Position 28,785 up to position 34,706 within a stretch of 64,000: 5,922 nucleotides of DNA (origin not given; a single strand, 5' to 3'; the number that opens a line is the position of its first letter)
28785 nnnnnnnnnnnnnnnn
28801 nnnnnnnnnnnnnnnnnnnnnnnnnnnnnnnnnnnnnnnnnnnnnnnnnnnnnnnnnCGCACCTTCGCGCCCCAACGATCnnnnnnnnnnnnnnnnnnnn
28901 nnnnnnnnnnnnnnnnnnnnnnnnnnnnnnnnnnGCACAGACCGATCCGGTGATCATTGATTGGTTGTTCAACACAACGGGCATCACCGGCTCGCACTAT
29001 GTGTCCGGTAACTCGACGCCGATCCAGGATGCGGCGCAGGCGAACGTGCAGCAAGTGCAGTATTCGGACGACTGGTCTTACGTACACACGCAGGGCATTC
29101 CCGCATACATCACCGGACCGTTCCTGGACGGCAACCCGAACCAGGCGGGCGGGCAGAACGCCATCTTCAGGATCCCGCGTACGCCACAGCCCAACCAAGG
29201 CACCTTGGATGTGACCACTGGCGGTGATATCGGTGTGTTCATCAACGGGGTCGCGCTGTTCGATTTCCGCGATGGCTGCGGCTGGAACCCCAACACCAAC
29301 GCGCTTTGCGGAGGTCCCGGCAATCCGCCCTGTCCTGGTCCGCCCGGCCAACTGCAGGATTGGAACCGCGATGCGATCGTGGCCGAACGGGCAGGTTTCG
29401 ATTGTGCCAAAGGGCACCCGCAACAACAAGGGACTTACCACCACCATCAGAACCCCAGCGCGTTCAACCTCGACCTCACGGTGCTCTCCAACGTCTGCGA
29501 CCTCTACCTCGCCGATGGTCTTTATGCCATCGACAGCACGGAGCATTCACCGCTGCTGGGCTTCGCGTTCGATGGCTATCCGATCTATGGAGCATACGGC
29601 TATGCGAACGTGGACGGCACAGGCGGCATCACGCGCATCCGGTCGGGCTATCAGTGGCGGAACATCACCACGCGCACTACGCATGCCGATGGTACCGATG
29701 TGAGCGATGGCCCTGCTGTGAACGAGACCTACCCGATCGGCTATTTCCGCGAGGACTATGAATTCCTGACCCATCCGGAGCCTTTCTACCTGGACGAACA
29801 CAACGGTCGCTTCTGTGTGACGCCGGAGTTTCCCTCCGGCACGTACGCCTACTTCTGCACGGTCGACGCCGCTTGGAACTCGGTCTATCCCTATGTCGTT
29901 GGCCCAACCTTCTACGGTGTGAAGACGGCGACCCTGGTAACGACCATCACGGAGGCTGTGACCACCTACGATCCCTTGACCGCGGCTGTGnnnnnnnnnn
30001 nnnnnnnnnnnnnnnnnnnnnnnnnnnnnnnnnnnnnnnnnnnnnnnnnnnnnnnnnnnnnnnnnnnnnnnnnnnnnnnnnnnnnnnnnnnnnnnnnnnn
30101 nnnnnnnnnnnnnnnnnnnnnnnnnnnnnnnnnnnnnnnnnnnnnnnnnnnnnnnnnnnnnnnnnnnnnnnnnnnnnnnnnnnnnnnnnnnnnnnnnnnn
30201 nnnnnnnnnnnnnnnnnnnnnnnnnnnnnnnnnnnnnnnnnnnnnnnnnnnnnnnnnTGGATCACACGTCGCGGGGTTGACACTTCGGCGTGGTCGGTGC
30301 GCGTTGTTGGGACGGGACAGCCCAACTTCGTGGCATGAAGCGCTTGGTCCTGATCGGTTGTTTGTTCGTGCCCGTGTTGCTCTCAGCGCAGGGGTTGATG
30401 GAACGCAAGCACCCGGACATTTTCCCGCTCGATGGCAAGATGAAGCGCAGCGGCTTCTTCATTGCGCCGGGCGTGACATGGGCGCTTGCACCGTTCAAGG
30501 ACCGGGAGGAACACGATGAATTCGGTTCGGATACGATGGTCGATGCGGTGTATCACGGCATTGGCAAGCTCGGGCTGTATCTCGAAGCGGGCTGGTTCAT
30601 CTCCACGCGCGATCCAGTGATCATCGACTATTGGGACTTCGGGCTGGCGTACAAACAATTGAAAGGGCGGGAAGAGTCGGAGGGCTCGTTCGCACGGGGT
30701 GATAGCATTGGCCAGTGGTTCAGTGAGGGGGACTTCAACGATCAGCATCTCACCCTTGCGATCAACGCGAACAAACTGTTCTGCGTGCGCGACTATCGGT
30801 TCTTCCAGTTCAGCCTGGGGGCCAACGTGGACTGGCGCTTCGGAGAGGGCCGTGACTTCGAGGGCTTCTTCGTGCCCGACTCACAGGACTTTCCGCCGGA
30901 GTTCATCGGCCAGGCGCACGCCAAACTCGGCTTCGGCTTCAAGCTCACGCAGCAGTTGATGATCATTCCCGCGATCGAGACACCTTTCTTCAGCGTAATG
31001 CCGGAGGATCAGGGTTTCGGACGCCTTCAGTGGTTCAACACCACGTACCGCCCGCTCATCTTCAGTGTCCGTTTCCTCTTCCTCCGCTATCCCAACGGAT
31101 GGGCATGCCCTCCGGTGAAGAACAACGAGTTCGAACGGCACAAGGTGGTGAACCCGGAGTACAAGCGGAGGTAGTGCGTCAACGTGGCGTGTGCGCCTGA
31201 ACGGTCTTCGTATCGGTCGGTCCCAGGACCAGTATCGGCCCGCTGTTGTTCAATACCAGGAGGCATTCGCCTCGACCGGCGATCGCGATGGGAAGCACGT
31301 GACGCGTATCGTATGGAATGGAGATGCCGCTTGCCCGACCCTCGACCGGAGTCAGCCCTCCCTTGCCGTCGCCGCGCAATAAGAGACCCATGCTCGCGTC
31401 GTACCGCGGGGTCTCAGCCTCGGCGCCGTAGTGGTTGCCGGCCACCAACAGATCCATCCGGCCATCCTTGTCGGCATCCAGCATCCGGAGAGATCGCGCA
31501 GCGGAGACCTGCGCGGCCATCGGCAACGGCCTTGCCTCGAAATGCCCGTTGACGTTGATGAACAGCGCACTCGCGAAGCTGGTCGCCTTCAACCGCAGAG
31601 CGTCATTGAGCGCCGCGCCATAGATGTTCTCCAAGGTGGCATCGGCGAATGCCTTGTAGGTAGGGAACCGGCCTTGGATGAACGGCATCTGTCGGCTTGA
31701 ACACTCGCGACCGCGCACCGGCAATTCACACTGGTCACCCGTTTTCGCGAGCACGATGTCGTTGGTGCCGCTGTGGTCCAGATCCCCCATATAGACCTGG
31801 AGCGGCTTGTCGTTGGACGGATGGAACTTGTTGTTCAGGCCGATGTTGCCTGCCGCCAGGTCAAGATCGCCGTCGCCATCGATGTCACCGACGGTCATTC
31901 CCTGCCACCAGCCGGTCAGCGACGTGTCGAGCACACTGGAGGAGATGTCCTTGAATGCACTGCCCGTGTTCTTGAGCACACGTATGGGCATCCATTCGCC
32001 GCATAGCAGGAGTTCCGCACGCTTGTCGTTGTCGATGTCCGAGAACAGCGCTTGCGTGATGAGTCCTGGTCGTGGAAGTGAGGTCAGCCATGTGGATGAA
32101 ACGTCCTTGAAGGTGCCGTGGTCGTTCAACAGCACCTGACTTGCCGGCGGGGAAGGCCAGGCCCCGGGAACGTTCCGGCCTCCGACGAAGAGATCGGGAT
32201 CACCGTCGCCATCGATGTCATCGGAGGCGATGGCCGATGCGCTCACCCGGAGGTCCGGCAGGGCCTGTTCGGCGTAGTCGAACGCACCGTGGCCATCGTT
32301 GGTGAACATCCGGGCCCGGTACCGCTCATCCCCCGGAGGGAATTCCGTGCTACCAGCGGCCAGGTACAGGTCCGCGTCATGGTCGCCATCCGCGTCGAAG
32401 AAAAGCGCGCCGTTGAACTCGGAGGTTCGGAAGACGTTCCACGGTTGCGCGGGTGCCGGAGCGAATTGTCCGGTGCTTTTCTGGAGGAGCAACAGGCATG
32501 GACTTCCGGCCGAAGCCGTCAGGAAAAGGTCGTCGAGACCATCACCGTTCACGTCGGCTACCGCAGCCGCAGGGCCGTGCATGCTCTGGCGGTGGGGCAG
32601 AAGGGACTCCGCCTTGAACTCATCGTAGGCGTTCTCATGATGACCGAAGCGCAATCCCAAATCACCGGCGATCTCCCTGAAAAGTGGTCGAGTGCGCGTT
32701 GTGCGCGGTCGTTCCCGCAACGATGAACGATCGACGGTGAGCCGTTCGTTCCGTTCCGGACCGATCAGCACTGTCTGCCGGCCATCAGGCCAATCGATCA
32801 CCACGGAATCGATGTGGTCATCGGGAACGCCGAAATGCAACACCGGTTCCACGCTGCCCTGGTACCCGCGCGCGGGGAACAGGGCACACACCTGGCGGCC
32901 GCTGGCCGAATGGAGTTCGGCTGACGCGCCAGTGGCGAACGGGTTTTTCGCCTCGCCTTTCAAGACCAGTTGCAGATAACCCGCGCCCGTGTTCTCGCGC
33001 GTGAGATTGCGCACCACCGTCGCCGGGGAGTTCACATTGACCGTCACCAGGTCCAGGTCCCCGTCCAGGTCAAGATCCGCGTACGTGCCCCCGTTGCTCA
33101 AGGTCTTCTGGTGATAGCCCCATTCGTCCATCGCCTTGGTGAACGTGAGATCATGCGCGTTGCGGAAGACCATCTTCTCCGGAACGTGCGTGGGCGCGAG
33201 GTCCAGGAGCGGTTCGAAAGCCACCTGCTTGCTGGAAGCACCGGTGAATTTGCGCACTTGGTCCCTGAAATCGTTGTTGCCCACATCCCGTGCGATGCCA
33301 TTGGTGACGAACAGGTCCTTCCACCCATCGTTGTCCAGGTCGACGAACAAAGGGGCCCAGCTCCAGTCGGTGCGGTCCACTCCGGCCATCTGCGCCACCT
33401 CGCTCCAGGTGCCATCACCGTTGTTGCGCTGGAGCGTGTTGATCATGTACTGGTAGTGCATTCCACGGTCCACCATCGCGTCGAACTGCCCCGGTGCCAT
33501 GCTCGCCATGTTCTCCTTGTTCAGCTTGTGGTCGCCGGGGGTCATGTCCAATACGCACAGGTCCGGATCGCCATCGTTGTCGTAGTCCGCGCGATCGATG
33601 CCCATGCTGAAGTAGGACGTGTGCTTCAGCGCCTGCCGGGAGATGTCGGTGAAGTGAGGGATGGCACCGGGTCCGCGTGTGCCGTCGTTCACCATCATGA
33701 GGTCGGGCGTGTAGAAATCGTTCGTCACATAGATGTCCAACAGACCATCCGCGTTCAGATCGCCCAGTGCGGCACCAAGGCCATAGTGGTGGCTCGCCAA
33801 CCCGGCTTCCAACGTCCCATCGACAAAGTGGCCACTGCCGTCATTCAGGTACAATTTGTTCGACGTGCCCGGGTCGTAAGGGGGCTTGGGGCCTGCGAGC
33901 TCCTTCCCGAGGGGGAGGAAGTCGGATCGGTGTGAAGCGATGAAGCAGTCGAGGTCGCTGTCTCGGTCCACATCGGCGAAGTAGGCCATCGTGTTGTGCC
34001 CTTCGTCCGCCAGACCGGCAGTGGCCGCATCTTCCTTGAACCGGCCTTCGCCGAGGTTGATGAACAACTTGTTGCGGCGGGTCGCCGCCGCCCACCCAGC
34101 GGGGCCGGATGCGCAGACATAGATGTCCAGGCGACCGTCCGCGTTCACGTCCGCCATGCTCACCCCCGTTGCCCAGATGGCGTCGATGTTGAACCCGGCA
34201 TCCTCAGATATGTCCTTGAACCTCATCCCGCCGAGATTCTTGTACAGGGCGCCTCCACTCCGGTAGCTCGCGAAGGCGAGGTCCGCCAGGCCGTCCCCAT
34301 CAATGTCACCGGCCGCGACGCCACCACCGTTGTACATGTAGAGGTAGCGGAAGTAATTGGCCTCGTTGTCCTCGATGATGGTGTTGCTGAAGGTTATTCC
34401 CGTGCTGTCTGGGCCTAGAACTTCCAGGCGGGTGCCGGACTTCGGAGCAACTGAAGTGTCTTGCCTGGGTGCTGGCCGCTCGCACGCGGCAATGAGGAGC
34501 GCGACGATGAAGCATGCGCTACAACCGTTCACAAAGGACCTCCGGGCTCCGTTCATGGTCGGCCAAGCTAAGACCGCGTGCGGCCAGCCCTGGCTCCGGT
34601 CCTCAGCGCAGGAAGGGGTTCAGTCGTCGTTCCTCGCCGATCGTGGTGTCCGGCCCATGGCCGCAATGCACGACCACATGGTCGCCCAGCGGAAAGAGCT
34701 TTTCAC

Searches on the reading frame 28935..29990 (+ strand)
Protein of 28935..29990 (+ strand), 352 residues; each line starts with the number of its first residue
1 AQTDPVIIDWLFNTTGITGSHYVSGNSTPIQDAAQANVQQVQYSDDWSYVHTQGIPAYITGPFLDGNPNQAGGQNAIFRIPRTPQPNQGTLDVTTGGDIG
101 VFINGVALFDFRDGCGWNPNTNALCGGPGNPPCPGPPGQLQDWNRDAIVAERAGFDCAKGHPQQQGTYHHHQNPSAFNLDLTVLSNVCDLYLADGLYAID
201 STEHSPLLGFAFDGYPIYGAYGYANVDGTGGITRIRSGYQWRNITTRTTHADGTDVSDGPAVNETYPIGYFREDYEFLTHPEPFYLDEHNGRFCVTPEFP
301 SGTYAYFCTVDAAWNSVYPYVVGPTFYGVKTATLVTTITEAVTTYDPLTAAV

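Call 65: find_homologous_proteins(query=window:28935-29990:+, max_evalue=0.00001)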
Query window:28935-29990:+ (352 aa): 7084 proteins with E <= 0.00001 among 8000 candidates; the best 120 are listed.
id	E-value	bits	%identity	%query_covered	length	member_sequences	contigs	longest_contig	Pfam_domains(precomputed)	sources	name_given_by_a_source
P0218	5.0e-223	758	90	98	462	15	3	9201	PF14240.12,PF18962.8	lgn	-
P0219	1.8e-214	730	86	100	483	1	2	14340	PF14240.12,PF18962.8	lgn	-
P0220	3.3e-202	689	82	99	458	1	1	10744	PF14240.12,PF18962.8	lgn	-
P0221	2.0e-195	667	80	100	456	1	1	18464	PF14240.12,PF18962.8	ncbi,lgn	-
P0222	7.0e-194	662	80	100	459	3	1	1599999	PF14240.12,PF18962.8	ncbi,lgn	-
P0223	5.3e-190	649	77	100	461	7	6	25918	PF14240.12,PF18962.8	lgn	-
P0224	4.0e-187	640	78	100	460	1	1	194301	PF14240.12,PF18962.8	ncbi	-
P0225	4.5e-187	639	78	100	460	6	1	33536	PF14240.12,PF18962.8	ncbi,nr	ncbi:MAG: YHYH protein [Flavobacteriales bacterium]|nr:YHYH protein [Flavobacteriales bacterium]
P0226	1.5e-185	634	76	100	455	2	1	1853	PF14240.12,PF18962.8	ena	-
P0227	1.7e-185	634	78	99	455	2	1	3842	PF14240.12,PF18962.8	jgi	jgi:hypothetical protein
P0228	5.2e-185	633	78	99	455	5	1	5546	PF14240.12,PF18962.8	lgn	-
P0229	5.7e-185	633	78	99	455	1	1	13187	PF14240.12,PF18962.8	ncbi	-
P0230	1.0e-184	632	77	100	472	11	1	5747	PF14240.12,PF18962.8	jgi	-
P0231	1.4e-184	631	77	99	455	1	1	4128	PF14240.12,PF18962.8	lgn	-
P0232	3.3e-183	627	76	100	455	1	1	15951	PF14240.12,PF18962.8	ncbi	-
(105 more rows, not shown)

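Call 75: predict_structure(alignment_id=A4)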
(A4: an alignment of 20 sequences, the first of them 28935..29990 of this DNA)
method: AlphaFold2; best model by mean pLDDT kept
length: 352 residues; sequences in the alignment: 20
mean_pLDDT: 34.7   pTM: 0.31
mean pLDDT of the five models: 34.7, 33.3, 33.3, 32.3, 31.9
residues with pLDDT >= 90: 0; 70-90: 16; 50-70: 31; < 50: 305
segments of 3 or more residues with pLDDT < 50: 1-5, 7-32, 34-36, 55-72, 84-332, 349-352
pLDDT, mean of each block of 10 residues (from residue 1): 44 42 33 54 73 47 28 55 42 25 26 38 39 39 30 24 22 21 25 29 26 22 31 23 29 39 27 25 25 21 23 25 26 65 68 39
secondary structure, 60 per line:
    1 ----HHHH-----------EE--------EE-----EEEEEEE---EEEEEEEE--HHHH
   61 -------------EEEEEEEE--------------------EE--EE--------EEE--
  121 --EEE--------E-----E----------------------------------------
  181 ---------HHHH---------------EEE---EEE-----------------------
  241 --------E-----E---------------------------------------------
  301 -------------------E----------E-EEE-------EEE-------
elements in order: H5-8 E37-43 E47-54 H57-60 E74-81 E116-118 E123-125 H190-193 E209-211 E215-217 E333-335 E343-345

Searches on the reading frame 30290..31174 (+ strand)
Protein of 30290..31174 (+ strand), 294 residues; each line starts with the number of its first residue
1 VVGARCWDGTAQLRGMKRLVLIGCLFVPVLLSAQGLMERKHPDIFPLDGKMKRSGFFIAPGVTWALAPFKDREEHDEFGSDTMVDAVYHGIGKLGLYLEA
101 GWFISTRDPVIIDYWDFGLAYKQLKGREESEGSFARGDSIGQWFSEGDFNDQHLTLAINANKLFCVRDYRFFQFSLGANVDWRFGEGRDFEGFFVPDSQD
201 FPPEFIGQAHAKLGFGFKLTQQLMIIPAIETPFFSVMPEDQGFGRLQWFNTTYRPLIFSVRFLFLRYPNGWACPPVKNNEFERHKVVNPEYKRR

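Call 4: search_protein_families(library=pfam, proteins=[window:30290-31174:+], max_evalue=0.1)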
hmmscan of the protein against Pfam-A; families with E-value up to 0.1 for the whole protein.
window:30290-31174:+ (294 aa): 0 families

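Call 5: search_protein_families(library=ncbifam, proteins=[window:30290-31174:+], max_evalue=0.1)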
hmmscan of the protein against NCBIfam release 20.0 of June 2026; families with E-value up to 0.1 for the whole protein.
window:30290-31174:+ (294 aa): 0 families

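Call 74: search_protein_families(library=pfam, proteins=[window:30290-31174:+], max_evalue=0.01)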
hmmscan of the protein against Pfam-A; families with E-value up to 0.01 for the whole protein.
window:30290-31174:+ (294 aa): 0 families

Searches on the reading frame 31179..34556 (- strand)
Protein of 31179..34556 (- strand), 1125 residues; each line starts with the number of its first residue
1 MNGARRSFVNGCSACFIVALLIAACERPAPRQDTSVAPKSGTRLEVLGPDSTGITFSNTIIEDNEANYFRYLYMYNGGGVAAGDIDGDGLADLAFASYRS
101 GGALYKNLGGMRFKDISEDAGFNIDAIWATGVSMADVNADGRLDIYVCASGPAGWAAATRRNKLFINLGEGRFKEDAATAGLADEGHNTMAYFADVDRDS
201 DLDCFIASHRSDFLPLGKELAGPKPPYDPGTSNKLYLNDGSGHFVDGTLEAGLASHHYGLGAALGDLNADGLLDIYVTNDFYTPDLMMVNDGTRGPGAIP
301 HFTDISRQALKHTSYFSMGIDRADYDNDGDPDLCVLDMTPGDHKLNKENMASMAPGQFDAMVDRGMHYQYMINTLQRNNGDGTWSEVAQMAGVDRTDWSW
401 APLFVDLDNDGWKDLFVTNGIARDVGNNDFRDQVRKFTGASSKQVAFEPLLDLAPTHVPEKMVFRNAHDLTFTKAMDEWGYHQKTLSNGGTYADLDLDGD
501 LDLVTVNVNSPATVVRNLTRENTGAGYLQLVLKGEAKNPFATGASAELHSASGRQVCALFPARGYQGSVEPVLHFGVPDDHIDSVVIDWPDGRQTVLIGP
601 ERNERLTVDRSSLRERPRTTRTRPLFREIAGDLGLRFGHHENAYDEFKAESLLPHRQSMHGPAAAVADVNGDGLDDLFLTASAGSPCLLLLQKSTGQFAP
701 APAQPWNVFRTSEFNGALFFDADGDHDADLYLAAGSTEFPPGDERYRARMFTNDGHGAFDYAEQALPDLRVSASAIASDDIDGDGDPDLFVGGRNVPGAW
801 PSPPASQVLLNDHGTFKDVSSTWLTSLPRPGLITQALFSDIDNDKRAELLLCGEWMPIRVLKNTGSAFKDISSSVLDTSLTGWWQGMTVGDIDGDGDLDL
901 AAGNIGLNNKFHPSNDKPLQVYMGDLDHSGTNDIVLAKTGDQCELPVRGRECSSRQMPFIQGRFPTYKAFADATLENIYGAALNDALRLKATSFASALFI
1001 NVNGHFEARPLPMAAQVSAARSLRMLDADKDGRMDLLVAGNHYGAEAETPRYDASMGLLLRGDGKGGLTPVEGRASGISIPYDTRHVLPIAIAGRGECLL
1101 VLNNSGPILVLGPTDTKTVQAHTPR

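Call 84: search_protein_families(library=pfam, proteins=[window:31179-34556:-], max_evalue=0.001)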
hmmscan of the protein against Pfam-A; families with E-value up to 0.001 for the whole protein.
window:31179-34556:- (1125 aa): 4 families
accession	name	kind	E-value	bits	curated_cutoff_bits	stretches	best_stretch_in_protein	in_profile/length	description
PF13517.12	FG-GAP_3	-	6.1e-71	235.4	26.9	7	84-147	1-61/61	FG-GAP-like repeat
PF01839.29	FG-GAP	-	9.8e-24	83.2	22.1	1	661-684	2-25/37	FG-GAP repeat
PF07593.17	UnbV_ASPIC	-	2.3e-16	59.9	23.4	1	541-607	1-68/68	ASPIC and UnbV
PF16743.10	PliI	-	1.8e-05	24.8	27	0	827-851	53-77/123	Periplasmic lysozyme inhibitor of I-type lysozyme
